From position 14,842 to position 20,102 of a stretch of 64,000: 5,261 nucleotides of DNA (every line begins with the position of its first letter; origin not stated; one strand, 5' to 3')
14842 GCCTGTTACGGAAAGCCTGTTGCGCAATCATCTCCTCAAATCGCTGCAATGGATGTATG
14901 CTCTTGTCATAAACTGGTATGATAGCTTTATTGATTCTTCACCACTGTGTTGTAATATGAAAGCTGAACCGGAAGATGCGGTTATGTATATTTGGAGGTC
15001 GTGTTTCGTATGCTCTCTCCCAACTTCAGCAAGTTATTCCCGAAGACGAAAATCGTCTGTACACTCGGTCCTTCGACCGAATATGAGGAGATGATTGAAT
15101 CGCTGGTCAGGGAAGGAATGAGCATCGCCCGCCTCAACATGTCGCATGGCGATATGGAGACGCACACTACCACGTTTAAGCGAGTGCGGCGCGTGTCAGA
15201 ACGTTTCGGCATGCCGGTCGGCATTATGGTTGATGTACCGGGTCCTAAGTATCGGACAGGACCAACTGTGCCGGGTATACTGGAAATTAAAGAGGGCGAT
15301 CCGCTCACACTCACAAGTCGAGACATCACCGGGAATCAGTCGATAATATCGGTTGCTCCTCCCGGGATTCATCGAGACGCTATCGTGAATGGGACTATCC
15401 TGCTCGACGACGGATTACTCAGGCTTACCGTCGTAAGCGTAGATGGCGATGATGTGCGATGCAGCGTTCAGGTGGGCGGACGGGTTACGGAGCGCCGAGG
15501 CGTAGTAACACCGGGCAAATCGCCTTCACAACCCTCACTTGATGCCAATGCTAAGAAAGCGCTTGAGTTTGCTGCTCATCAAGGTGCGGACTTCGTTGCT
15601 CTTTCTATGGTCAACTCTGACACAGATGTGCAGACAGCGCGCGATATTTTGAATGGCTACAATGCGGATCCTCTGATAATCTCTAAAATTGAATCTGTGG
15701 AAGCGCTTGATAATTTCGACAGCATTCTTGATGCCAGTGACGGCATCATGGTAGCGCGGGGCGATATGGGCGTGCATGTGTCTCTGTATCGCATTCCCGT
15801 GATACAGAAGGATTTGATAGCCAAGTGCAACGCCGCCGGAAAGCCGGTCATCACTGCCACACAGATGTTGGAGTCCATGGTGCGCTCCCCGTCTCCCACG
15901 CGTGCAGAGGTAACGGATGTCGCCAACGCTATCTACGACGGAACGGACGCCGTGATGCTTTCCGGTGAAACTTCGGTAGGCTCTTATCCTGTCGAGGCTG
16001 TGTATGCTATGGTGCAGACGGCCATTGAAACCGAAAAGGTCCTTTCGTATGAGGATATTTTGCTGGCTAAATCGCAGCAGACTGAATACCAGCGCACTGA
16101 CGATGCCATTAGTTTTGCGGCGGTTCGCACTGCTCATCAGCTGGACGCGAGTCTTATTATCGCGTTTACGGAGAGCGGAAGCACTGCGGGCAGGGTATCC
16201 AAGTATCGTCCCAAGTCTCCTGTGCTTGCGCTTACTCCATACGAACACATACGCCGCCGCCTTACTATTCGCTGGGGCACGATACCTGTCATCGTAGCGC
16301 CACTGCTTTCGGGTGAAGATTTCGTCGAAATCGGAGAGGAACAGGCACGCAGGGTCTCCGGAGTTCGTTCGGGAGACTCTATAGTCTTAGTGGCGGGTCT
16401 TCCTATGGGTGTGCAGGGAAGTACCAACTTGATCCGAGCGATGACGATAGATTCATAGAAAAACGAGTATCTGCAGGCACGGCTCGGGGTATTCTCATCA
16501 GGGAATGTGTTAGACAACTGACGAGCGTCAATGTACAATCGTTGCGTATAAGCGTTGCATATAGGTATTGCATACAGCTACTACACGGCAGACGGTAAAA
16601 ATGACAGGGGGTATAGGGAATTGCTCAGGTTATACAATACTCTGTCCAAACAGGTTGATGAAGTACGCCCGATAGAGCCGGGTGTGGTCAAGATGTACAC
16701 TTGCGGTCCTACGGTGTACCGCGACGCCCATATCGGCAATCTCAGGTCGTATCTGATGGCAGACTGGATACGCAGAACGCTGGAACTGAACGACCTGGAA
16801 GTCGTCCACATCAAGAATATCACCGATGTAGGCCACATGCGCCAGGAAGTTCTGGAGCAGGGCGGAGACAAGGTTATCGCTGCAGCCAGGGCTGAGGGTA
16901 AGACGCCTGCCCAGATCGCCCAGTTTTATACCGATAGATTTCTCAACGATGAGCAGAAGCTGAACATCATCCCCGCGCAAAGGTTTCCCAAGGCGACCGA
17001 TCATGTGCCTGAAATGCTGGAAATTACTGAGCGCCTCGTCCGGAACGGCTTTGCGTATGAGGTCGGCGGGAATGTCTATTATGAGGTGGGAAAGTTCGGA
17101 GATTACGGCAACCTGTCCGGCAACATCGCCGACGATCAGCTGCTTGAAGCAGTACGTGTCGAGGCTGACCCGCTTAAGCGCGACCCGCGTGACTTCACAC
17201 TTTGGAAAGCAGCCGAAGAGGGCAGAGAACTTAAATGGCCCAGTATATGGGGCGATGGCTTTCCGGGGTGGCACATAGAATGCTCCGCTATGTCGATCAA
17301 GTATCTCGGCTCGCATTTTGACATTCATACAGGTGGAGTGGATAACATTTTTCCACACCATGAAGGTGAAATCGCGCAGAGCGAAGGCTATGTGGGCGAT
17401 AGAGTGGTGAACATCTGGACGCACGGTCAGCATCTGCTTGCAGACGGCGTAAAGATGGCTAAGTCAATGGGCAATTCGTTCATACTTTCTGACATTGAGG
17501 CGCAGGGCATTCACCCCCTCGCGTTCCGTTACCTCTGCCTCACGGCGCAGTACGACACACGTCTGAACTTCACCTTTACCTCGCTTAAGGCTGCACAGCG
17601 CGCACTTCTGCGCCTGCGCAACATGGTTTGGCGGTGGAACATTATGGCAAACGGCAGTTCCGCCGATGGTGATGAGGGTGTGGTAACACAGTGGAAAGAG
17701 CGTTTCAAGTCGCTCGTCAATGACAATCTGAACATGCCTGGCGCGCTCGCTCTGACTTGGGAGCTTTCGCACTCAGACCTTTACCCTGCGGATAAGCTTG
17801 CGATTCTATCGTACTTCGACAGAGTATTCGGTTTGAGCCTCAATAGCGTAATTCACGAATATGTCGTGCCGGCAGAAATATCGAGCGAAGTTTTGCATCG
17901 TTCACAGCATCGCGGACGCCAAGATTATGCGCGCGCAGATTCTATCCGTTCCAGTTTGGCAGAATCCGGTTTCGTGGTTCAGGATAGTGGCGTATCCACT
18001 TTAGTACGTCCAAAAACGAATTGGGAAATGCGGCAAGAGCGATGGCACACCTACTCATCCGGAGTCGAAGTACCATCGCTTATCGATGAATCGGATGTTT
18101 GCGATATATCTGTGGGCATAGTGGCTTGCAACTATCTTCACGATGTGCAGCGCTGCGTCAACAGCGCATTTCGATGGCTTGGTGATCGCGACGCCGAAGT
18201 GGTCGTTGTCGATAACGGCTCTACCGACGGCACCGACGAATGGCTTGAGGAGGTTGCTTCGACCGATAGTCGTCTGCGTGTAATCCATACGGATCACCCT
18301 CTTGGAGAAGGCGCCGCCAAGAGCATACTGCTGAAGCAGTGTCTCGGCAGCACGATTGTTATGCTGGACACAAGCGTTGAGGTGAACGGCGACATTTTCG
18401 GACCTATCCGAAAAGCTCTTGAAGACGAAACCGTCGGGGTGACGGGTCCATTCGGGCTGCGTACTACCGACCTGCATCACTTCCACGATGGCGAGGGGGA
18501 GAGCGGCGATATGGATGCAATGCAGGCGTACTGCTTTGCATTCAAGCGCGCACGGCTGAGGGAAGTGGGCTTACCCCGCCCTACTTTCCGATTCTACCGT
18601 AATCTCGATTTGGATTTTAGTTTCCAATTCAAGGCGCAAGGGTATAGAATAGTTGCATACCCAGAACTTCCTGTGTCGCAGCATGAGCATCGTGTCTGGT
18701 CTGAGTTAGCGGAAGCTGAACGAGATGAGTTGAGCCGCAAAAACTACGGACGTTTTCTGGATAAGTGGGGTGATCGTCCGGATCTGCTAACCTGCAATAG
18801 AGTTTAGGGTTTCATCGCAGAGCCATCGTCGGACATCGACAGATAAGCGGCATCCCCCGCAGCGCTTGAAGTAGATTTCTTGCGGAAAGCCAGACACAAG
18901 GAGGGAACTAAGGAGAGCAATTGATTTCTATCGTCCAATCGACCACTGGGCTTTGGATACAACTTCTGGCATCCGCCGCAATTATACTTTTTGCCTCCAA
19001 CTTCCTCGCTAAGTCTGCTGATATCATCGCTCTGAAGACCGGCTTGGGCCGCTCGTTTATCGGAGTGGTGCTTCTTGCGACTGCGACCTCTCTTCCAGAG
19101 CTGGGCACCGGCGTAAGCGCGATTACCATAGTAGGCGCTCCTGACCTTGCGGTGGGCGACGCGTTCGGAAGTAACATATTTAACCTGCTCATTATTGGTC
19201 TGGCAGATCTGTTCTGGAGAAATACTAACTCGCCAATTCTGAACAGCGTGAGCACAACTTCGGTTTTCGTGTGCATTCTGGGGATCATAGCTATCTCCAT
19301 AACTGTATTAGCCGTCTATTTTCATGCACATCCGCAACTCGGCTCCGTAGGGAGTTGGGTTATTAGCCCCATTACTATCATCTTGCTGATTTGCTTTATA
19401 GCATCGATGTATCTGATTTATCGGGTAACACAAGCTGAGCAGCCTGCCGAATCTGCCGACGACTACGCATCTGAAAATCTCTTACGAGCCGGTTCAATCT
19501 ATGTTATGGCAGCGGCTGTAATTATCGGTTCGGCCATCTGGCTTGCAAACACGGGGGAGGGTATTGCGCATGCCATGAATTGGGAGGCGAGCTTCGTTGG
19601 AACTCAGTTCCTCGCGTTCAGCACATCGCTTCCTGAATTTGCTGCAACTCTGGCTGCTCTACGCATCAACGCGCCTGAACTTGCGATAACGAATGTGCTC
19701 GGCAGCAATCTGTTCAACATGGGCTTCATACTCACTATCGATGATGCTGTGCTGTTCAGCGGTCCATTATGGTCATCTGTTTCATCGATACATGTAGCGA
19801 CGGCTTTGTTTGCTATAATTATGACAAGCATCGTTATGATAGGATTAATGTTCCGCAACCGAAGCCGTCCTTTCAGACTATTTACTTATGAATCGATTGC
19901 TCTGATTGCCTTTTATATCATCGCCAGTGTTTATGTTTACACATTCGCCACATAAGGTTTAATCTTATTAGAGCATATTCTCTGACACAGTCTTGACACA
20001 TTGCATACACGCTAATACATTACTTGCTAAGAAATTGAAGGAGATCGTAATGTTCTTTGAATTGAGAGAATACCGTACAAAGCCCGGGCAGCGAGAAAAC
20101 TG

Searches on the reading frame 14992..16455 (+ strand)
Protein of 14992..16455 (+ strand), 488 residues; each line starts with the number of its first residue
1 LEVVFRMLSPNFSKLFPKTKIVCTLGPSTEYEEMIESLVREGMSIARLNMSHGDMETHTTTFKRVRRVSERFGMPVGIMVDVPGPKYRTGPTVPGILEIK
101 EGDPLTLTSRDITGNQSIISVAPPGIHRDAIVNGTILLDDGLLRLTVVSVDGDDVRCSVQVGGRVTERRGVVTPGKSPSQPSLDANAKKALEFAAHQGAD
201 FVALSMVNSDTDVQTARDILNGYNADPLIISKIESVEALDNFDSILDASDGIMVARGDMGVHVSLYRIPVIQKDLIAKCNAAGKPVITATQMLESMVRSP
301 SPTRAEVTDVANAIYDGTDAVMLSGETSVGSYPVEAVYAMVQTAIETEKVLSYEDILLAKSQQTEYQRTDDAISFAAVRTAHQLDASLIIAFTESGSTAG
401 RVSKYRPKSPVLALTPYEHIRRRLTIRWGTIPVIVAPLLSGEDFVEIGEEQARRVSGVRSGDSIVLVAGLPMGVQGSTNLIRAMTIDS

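Call 9: search_protein_families(library=pfam, proteins=[window:14992-16455:+], max_evalue=0.001)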
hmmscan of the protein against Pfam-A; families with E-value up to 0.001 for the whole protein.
window:14992-16455:+ (488 aa): 2 families
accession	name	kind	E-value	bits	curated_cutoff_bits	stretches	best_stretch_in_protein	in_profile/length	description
PF00224.27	PK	-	2.7e-105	352.5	30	1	17-337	2-328/328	Pyruvate kinase, barrel domain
PF02887.21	PK_C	-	2.9e-31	108.4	28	1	371-482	1-112/114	Pyruvate kinase, alpha/beta domain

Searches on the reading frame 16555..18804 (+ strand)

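Call 9: search_protein_families(library=pfam, proteins=[window:16555-18804:+], max_evalue=0.001)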
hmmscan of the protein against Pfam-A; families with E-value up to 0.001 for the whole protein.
window:16555-18804:+ (750 aa): 3 families
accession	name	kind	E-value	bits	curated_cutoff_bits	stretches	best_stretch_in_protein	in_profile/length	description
PF01406.26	tRNA-synt_1e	-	2e-89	300.4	27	1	38-348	3-300/301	tRNA synthetases class I (C) catalytic domain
PF00535.33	Glycos_transf_2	-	3.2e-18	66.7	23.3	1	519-654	1-132/168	Glycosyl transferase family 2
PF09334.17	tRNA-synt_1g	-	1.2e-06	28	20.1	1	56-177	12-123/391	tRNA synthetases class I (M)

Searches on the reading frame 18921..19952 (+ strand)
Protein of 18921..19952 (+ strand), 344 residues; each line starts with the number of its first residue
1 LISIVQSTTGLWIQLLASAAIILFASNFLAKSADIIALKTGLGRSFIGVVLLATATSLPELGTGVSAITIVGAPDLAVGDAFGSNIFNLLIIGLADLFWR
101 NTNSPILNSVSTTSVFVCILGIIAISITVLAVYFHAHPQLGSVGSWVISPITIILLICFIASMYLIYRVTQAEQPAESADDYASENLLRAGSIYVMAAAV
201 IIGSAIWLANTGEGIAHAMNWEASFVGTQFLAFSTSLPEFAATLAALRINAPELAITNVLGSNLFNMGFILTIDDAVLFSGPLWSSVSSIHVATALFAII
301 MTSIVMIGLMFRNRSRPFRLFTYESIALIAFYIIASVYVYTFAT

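Call 9: search_protein_families(library=pfam, proteins=[window:18921-19952:+], max_evalue=0.001)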
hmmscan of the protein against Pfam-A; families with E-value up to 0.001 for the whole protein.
window:18921-19952:+ (344 aa): 2 families
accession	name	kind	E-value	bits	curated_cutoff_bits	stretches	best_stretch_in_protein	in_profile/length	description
PF01699.29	Na_Ca_ex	-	6.4e-36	124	24.9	2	194-340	6-150/151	Sodium/calcium exchanger protein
PF00003.28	7tm_3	-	0.00026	21.2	33.5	1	86-209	17-138/251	7 transmembrane sweet-taste receptor of 3 GCPR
